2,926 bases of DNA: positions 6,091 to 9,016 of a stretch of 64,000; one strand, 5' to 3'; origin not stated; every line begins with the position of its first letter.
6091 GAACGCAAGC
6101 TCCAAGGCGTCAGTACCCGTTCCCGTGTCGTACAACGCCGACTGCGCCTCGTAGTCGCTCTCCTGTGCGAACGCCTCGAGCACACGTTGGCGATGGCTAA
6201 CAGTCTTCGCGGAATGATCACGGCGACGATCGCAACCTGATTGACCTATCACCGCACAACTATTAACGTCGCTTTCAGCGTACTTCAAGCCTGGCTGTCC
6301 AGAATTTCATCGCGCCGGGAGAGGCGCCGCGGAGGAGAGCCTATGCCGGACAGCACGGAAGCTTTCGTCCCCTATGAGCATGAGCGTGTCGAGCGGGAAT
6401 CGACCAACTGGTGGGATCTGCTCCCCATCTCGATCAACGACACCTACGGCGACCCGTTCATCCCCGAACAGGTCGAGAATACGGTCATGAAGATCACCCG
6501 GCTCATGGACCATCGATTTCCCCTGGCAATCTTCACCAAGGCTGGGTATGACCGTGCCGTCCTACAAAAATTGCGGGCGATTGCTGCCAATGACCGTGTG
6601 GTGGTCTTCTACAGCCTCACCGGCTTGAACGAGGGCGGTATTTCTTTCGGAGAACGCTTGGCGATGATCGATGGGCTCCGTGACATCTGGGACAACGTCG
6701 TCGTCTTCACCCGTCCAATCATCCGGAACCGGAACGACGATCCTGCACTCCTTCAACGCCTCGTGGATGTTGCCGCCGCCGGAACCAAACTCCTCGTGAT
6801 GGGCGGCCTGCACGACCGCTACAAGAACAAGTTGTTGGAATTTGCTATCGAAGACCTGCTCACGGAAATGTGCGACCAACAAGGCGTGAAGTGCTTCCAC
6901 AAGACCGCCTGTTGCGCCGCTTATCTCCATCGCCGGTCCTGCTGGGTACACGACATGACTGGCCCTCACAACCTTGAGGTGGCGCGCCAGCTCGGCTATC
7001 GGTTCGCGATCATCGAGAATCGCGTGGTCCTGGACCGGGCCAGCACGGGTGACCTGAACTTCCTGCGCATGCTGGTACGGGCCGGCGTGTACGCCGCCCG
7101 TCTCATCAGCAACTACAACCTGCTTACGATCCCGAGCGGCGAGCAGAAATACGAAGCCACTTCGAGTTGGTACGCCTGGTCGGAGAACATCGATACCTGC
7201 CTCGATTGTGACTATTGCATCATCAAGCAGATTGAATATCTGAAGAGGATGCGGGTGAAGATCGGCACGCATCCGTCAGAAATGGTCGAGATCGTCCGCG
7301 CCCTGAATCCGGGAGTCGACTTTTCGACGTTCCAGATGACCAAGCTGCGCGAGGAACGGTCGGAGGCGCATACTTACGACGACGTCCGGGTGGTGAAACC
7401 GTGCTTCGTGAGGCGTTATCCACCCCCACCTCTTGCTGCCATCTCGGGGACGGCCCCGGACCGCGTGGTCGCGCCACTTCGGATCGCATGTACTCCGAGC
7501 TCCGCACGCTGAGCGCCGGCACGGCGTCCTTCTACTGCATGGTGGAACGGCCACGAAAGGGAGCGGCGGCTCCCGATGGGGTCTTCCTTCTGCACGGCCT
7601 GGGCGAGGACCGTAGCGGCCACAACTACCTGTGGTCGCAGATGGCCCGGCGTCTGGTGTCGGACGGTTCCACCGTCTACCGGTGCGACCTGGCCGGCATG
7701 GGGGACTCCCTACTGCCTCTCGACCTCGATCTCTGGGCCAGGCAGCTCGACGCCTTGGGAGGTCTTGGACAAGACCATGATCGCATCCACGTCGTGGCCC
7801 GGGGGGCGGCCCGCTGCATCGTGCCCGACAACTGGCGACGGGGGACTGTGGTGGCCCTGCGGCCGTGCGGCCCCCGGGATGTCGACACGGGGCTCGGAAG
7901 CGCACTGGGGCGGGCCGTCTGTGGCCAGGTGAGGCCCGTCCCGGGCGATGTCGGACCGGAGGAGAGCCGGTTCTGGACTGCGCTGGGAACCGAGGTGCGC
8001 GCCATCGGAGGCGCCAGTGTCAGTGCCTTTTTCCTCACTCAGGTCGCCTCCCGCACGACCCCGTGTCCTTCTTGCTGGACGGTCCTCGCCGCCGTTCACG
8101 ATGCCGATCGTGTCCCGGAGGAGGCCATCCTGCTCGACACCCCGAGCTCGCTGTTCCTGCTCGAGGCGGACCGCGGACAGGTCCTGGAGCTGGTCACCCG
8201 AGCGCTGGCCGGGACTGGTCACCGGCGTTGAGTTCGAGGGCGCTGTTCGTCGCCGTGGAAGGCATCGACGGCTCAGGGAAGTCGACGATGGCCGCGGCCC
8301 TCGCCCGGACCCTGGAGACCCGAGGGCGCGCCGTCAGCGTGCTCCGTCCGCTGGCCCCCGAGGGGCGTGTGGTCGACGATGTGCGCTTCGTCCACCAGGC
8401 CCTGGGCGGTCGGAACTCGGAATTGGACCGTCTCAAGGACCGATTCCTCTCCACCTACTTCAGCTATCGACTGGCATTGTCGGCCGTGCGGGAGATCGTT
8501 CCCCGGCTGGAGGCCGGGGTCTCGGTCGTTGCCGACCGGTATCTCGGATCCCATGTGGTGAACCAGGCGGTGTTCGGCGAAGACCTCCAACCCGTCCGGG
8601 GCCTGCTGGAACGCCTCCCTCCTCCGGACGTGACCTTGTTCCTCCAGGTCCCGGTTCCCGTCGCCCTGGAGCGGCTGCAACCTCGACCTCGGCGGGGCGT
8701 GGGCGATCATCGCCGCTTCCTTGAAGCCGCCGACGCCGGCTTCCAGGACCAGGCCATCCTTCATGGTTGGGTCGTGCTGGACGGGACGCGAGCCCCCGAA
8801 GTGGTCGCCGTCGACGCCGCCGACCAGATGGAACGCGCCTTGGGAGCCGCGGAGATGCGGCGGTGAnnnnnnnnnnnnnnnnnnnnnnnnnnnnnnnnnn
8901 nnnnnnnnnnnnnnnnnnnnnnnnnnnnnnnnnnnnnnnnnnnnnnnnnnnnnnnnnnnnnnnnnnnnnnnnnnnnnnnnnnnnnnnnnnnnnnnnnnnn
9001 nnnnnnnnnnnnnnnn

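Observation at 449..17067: Palindrome-bracketed 16.6-kb tailoring island with no scaffold synthase: candidate undescribed RiPP/glycopeptide-type (or nucleotide-linked) pathway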

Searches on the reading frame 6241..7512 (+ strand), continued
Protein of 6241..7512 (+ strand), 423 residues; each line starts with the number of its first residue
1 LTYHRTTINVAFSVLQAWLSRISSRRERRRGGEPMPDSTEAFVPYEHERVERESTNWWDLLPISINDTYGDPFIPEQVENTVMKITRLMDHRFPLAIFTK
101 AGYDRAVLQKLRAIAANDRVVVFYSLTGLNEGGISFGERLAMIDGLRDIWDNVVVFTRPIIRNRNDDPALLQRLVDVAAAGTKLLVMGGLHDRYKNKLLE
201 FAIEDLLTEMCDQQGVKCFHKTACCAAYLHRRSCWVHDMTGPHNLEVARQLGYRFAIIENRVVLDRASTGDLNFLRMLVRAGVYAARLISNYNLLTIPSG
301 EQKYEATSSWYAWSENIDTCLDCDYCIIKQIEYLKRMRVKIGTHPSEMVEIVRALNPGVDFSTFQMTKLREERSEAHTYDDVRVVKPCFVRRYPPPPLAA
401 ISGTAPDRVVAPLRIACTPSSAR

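Call 80: find_encoding_contigs(protein=P0006, flank=10000, max_places=1)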
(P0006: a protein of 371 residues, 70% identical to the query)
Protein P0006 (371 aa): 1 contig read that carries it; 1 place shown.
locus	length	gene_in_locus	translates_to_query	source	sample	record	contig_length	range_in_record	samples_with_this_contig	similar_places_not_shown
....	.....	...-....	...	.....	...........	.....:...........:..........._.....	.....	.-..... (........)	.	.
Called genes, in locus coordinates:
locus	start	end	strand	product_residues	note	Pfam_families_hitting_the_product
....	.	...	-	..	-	?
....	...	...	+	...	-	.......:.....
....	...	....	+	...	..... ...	-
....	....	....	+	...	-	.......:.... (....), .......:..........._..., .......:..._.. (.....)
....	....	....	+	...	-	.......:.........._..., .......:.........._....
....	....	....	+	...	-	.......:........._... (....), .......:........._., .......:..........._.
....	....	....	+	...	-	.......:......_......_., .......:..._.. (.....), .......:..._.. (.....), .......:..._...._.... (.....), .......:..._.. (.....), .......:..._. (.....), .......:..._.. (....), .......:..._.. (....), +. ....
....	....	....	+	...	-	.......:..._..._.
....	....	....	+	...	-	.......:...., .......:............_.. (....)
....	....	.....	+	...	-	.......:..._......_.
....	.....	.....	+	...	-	-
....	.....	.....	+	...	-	?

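Call 81: find_encoding_contigs(protein=P0011, flank=10000, max_places=1)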
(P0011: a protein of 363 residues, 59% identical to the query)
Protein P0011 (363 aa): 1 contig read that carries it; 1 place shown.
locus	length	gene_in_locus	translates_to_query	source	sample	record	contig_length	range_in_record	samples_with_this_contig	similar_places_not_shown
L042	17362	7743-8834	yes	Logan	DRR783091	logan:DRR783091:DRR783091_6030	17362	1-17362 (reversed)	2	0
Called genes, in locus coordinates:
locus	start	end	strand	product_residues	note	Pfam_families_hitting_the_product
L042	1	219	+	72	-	?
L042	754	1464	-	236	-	PF01209:Ubie_methyltran, PF03141:Methyltransf_29 (weak), PF13489:Methyltransf_23, PF07021:MetW (weak), PF13847:Methyltransf_31, PF08241:Methyltransf_11, PF08242:Methyltransf_12, PF13649:Methyltransf_25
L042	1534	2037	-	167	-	PF04167:DUF402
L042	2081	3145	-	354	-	PF00296:Bac_luciferase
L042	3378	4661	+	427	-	PF12832:MFS_1_like (faint), PF13347:MFS_2 (weak), PF05977:MFS_3, PF07690:MFS_1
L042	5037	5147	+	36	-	-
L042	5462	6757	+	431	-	PF14907:NTP_transf_5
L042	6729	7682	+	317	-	-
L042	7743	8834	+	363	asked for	-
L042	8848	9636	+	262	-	-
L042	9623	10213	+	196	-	PF02223:Thymidylate_kin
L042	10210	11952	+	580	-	PF02224:Cytidylate_kin, PF13641:Glyco_tranf_2_3 (weak), PF00535:Glycos_transf_2, PF10111:Glyco_tranf_2_2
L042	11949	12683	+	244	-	PF02129:Peptidase_S15 (weak), PF00561:Abhydrolase_1, PF12146:Hydrolase_4, PF12697:Abhydrolase_6 (weak)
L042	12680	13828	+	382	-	PF00535:Glycos_transf_2, PF23914:TPR_CcmH_CycH (faint), PF13428:TPR_14 (faint), PF07719:TPR_2 (faint), PF13424:TPR_12 (faint), PF00515:TPR_1 (faint), PF13181:TPR_8 (faint), PF13414:TPR_11 (weak), +3 more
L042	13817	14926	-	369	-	-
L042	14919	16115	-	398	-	PF00675:Peptidase_M16, PF05193:Peptidase_M16_C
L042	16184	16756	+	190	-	PF01596:Methyltransf_3 (weak), PF13578:Methyltransf_24, PF13649:Methyltransf_25 (faint)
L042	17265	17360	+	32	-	?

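Call 97: search_protein_representatives(alignment_id=A1)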
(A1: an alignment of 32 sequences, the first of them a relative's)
Query: 32 sequences, 359 profile positions. Proteins with E-value up to 0.001 (for the whole library): 189; up to 1e-10: 98; up to 1e-30: 44. The best 150 are listed.
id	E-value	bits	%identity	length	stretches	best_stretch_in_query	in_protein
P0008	3.5e-170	581.9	-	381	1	7-355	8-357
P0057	1.7e-149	513.9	-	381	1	7-352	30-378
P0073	9.0e-141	485.2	-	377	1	5-349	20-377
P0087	1.9e-122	424.9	-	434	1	5-349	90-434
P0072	2.9e-120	417.7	-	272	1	18-288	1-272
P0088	2.4e-115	401.6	-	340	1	10-349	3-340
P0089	5.8e-114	397.0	-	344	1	9-347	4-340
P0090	2.4e-96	339.0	-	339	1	10-344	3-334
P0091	2.4e-92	325.9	-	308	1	40-351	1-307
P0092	3.1e-92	325.5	-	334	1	11-344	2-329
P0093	1.4e-83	297.0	-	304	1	13-303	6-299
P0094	1.8e-83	296.7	-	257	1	96-348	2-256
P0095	2.3e-76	273.3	-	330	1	11-310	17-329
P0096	2.7e-74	266.5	-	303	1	13-306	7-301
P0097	3.6e-64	233.2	-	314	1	8-305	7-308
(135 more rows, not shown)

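Call 105: search_dna_similar(query=P0001, collection=plasmids, mode=protein, max_rows=15)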
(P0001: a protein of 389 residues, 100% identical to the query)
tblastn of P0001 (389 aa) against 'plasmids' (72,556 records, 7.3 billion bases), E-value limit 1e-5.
No match.

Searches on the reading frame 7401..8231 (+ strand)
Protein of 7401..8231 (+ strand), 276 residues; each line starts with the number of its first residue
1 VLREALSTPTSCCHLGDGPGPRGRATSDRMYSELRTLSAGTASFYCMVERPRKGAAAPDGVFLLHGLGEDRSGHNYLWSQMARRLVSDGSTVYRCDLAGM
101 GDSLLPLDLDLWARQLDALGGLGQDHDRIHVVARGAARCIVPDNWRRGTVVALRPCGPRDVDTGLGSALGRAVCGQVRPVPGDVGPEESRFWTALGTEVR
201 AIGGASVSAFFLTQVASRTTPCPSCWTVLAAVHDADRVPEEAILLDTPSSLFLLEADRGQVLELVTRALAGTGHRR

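Call 6: search_protein_families(library=pfam, proteins=[window:7401-8231:+], max_evalue=0.01)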
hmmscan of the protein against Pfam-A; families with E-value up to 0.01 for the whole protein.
window:7401-8231:+ (276 aa): 0 families

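Call 14: search_protein_families(library=ncbifam, proteins=[window:7401-8231:+], max_evalue=0.01)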
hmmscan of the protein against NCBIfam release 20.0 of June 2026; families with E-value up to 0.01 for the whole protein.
window:7401-8231:+ (276 aa): 1 family
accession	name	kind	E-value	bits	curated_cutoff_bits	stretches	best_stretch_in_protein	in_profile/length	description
TIGR03100.1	hydr1_PEP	hypoth_equivalog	3e-05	23.5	168.45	1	54-103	22-71/274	hydrolase 1, exosortase A system-associated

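Call 48: search_protein_families(library=padloc, proteins=[window:7401-8231:+], max_evalue=0.01)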
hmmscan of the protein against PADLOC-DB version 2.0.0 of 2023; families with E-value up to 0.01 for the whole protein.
window:7401-8231:+ (276 aa): 0 families

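Call 77: search_protein_families(library=pfam, proteins=[window:7401-8231:+], max_evalue=10)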
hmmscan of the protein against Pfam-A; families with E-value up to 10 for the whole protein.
window:7401-8231:+ (276 aa): 2 families
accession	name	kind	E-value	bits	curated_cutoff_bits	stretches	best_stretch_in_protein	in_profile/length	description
PF12146.15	Hydrolase_4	-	0.11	12.3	27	1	61-103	7-45/239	Serine aminopeptidase, S33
PF00561.26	Abhydrolase_1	-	0.19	11.8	25.8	1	61-103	3-41/245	alpha/beta hydrolase fold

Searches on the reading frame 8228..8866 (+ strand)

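Call 6: search_protein_families(library=pfam, proteins=[window:8228-8866:+], max_evalue=0.01)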
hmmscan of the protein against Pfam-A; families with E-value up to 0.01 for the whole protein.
window:8228-8866:+ (212 aa): 11 families
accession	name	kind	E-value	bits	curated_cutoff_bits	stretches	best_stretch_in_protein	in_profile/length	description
PF02223.23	Thymidylate_kin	-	8.5e-20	71.7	27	1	10-192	1-180/185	Thymidylate kinase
PF13604.12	AAA_30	-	0.0001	22.6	27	1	2-53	15-63/191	AAA domain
PF03308.22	MeaB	-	0.00064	19.3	23.1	1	3-39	31-67/273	Methylmalonyl Co-A mutase-associated GTPase MeaB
PF13500.12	AAA_26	-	0.00077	19.8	27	1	15-62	11-58/198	AAA domain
PF13671.12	AAA_33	-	0.0011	19.8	27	1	9-159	3-123/143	AAA domain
PF13401.12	AAA_22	-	0.0011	19.7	27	1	4-65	4-64/130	AAA domain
PF13191.12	AAA_16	-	0.0012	19.8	32.6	1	4-77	23-102/167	AAA ATPase domain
PF01583.26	APS_kinase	-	0.0012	19.4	21.1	1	7-39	4-36/152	Adenylylsulphate kinase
PF13238.12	AAA_18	-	0.0013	19.6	29.4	1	8-154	1-112/128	AAA domain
PF01656.29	CbiA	-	0.0017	18.8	25.4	1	15-50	9-43/125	CobQ/CobB/MinD/ParA nucleotide binding domain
PF01712.25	dNK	-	0.0029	17.8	27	0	9-30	2-23/203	Deoxynucleoside kinase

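Call 14: search_protein_families(library=ncbifam, proteins=[window:8228-8866:+], max_evalue=0.01)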
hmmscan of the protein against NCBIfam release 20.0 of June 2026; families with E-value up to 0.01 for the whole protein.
window:8228-8866:+ (212 aa): 9 families
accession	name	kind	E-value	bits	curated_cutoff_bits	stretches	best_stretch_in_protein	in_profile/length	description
TIGR00041.1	DTMP_kinase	equivalog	2.3e-18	66.6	83.25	1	4-170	3-168/196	dTMP kinase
NF005923.0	PRK07933.1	equivalog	2.4e-12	46.7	193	1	7-174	2-173/213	dTMP kinase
NF006746.0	PRK09270.1-5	subfamily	5.8e-07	28.6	250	1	3-39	19-55/210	nucleoside/nucleotide kinase family protein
NF006744.0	PRK09270.1-3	equivalog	1.1e-05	25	281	1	5-150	23-168/213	nucleoside/nucleotide kinase family protein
NF053622.1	ATPseBagAMYCTU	equivalog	0.0019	17.7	400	1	8-36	10-38/325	ATPase BagA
TIGR00750.1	lao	equivalog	0.0026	16.9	240.75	1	3-39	32-68/300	methylmalonyl Co-A mutase-associated GTPase MeaB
NF005250.0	PRK06761.1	equivalog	0.0029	16.7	270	1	7-37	5-35/282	hypothetical protein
TIGR00455.1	apsK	equivalog_domain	0.0053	16.4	138.7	1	5-39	18-52/184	adenylyl-sulfate kinase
NF002059.0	PRK00889.1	subfamily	0.0061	16.3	244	1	3-39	3-39/177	adenylyl-sulfate kinase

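Call 48: search_protein_families(library=padloc, proteins=[window:8228-8866:+], max_evalue=0.01)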
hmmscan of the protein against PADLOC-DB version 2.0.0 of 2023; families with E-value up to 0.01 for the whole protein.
window:8228-8866:+ (212 aa): 3 families
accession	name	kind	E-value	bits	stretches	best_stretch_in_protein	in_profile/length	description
PDLC04690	PDC-M51B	-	1.6e-14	52.1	2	86-170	67-149/191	-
PDLC02911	VakA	-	2.3e-06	26.3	1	7-31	4-28/163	-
PDLC04140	mad8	-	0.0069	13.9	1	7-50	29-58/314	mads_8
